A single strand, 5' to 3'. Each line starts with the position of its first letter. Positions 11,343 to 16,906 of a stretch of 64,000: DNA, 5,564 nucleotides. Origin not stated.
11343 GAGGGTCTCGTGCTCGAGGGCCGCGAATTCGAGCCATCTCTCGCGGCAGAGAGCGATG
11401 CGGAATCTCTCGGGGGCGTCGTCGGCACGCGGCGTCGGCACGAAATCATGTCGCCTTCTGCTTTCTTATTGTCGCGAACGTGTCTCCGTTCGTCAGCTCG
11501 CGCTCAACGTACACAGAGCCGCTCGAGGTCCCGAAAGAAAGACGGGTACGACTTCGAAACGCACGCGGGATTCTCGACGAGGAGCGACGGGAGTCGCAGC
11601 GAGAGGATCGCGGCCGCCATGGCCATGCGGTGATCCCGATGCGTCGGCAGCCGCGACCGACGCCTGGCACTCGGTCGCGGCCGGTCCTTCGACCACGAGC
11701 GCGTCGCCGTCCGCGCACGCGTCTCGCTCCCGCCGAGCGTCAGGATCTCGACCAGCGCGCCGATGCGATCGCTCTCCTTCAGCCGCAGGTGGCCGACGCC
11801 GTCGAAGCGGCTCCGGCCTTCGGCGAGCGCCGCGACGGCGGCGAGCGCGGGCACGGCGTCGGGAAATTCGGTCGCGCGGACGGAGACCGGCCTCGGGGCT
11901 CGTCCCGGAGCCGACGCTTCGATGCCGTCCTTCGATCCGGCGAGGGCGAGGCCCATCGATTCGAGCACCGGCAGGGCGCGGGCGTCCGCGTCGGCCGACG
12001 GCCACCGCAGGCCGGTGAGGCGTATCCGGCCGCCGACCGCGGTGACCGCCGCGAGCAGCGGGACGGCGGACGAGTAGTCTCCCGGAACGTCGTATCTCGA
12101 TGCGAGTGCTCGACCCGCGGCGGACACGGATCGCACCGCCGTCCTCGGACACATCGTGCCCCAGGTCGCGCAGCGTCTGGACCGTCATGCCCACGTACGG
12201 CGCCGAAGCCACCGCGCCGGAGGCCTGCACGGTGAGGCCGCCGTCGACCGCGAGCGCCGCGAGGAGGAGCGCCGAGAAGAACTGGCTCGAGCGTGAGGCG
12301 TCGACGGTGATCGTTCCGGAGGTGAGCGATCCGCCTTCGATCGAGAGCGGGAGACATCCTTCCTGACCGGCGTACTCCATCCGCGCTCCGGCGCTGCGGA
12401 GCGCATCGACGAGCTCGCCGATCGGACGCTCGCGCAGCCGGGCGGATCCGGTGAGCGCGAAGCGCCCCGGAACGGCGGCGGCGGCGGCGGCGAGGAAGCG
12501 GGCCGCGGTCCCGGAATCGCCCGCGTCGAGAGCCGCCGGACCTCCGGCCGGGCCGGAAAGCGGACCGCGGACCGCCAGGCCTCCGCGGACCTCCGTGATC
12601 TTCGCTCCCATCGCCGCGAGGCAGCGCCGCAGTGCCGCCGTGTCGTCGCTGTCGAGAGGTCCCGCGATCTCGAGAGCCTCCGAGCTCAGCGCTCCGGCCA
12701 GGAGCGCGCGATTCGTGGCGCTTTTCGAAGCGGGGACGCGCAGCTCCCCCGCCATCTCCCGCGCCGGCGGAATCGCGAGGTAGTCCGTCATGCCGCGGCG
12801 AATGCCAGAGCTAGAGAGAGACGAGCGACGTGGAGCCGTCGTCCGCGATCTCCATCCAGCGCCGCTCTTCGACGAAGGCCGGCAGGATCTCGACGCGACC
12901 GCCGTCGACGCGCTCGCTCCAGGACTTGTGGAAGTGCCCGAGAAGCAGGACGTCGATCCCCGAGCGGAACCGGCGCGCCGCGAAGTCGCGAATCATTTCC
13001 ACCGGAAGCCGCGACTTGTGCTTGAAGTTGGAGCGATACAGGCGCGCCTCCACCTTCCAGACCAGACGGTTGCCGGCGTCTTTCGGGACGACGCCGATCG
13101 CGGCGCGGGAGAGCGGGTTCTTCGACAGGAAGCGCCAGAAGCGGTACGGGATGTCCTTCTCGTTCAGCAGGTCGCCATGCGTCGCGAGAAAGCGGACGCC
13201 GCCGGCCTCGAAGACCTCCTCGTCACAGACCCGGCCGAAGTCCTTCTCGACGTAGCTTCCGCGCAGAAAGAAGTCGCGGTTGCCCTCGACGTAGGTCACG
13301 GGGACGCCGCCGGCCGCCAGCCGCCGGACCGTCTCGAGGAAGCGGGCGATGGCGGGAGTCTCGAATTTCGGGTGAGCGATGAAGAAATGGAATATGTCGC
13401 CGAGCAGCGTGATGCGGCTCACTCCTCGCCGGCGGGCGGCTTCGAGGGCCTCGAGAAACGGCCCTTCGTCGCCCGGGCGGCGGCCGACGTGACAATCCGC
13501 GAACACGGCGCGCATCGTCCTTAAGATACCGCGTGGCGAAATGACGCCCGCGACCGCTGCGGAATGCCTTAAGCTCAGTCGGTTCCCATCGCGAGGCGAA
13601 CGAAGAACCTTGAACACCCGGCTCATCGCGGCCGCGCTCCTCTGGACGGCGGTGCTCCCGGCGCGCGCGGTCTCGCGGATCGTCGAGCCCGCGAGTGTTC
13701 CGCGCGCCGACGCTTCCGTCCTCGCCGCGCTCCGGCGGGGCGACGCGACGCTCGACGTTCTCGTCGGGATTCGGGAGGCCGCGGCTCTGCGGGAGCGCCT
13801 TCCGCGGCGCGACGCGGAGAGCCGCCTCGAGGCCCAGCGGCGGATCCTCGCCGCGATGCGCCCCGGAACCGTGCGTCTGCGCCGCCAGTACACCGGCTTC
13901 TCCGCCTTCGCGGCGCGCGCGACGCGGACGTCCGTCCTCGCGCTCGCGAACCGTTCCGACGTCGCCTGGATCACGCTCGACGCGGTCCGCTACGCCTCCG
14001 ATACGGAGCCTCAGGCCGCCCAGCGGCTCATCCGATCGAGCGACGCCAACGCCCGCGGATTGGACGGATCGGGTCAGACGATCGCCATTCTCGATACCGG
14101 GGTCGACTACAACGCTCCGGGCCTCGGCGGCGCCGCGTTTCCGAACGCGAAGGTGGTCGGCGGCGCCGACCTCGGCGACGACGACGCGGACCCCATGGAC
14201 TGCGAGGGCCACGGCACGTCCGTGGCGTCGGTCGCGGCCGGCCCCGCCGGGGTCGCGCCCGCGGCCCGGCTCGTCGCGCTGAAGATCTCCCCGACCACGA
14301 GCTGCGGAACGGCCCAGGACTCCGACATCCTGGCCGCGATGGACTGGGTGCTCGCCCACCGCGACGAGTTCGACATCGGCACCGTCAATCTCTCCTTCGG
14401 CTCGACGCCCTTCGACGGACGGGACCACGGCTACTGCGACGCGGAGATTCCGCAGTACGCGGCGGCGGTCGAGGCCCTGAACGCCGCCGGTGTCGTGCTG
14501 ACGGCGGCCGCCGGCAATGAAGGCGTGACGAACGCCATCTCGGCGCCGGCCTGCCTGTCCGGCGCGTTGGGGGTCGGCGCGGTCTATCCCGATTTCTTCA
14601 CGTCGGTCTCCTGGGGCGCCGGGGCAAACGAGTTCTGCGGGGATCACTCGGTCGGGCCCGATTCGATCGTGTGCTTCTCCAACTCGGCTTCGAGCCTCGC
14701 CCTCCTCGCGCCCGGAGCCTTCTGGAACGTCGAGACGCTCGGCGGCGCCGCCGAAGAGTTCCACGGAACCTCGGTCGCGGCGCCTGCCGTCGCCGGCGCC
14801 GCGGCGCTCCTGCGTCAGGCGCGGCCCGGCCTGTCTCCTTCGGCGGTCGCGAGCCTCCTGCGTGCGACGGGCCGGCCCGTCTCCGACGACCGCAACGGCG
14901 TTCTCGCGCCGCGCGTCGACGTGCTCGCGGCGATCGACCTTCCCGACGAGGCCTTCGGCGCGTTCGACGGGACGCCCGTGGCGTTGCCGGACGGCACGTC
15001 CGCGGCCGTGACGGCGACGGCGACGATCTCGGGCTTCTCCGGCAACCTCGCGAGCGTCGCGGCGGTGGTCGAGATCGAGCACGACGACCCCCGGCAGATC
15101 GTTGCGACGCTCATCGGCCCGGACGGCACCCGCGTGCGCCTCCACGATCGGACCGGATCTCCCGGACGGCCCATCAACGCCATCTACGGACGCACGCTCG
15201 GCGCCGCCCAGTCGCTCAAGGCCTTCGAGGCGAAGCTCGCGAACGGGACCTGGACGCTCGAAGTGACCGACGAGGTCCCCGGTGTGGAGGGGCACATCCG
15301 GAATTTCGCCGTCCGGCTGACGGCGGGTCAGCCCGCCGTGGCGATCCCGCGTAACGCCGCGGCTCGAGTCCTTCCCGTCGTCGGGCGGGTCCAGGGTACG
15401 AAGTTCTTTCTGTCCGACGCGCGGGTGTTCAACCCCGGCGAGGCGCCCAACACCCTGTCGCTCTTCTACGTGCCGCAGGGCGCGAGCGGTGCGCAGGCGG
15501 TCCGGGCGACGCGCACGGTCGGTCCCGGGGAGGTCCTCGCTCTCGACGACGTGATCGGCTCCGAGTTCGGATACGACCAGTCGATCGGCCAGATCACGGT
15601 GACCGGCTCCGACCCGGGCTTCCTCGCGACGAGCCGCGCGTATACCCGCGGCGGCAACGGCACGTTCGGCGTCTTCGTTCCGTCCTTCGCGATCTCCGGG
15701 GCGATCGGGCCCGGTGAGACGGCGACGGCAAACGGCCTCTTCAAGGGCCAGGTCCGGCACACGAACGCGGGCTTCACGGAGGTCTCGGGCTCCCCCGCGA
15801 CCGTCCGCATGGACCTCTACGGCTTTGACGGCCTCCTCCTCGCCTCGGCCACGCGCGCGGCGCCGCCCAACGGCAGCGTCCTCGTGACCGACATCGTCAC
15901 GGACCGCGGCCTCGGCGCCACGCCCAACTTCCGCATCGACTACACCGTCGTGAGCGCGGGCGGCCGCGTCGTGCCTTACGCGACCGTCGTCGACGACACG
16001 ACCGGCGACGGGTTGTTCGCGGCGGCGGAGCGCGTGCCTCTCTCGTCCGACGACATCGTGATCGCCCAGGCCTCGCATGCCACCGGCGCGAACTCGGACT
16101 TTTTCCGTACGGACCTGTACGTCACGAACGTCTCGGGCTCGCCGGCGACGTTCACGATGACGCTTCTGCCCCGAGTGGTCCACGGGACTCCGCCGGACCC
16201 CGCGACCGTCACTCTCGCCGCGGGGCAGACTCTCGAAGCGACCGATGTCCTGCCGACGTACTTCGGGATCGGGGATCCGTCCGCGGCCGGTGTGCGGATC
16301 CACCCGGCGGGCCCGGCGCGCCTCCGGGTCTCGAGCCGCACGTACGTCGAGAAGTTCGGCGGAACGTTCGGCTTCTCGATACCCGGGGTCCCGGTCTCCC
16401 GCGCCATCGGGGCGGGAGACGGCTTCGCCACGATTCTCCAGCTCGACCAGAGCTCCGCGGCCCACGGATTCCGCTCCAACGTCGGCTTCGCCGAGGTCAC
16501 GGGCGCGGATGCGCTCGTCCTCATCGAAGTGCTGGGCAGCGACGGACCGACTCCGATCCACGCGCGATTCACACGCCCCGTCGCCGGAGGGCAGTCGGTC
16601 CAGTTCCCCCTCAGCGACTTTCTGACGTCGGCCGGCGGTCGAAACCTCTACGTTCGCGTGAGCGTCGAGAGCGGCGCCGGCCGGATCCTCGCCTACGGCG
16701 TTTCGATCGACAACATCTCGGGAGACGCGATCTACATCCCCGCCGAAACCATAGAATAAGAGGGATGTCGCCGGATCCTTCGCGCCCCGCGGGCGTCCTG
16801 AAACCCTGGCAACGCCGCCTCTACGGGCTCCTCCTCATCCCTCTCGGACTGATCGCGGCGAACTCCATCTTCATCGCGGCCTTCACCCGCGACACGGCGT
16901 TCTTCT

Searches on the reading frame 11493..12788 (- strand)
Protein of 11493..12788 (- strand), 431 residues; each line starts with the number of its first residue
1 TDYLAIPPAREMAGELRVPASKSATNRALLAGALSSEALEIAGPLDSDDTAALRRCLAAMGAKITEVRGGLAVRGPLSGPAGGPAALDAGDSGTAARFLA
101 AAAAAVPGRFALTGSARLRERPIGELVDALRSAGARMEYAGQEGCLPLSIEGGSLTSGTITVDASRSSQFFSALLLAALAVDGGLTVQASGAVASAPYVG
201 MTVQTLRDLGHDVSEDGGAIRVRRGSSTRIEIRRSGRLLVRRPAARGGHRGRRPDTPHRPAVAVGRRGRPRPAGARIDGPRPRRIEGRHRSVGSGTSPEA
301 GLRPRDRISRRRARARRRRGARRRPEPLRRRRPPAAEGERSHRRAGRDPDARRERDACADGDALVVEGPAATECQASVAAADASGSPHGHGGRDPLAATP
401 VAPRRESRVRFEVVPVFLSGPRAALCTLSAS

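Call 59: search_protein_families(library=pfam, proteins=[window:11493-12788:-], max_evalue=0.00001)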
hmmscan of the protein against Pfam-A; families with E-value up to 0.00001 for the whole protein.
window:11493-12788:- (431 aa): 1 family
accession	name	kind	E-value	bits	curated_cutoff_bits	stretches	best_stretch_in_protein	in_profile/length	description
PF00275.25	EPSP_synthase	-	7.7e-46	157.1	22.8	1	10-218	5-213/417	EPSP synthase (3-phosphoshikimate 1-carboxyvinyltransferase)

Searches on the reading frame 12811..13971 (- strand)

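Call 59: search_protein_families(library=pfam, proteins=[window:12811-13971:-], max_evalue=0.00001)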
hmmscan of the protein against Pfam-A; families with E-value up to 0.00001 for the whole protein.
window:12811-13971:- (386 aa): 2 families
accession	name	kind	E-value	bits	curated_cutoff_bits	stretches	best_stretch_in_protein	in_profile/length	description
PF12850.12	Metallophos_2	-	8.9e-08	32.7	27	1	155-269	4-92/154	Calcineurin-like phosphoesterase superfamily domain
PF00149.33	Metallophos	-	7.5e-06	26.9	21.5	0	155-349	4-190/191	Calcineurin-like phosphoesterase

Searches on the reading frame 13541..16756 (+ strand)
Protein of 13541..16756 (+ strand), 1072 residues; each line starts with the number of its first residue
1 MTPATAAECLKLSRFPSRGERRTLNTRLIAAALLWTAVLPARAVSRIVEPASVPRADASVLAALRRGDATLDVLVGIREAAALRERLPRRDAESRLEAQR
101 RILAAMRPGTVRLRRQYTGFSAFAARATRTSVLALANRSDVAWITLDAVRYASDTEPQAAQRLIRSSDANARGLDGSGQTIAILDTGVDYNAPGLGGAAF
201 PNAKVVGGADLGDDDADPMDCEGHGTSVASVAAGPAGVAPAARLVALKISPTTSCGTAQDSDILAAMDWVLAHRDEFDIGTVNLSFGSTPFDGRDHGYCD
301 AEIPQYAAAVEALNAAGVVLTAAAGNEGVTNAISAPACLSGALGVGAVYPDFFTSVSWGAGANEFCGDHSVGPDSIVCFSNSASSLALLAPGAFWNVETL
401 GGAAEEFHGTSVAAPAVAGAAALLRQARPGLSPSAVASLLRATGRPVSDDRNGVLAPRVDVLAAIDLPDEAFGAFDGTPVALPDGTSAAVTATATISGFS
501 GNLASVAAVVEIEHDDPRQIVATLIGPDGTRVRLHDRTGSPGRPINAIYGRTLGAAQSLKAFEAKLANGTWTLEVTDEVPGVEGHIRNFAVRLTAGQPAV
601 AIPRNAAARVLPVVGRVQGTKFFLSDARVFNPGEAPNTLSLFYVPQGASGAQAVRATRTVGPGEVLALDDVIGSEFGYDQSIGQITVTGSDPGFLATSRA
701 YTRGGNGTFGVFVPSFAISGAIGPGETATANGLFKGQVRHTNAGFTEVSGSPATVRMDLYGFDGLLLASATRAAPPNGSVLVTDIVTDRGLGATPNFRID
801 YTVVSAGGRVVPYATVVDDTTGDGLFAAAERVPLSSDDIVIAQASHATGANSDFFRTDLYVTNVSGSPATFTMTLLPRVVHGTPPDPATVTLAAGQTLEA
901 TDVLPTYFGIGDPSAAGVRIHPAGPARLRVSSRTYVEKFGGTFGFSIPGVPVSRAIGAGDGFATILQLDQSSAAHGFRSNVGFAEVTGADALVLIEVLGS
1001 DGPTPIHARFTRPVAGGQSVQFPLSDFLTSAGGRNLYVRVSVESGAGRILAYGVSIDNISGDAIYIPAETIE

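Call 59: search_protein_families(library=pfam, proteins=[window:13541-16756:+], max_evalue=0.00001)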
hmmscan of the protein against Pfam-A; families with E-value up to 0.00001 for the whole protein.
window:13541-16756:+ (1072 aa): 2 families
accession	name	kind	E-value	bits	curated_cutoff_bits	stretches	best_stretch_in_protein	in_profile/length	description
PF00082.27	Peptidase_S8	-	1.4e-32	113.6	21.8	1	176-444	1-273/288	Subtilase family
PF01483.27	P_proprotein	-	2.5e-11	44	21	1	504-592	2-85/86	Proprotein convertase P-domain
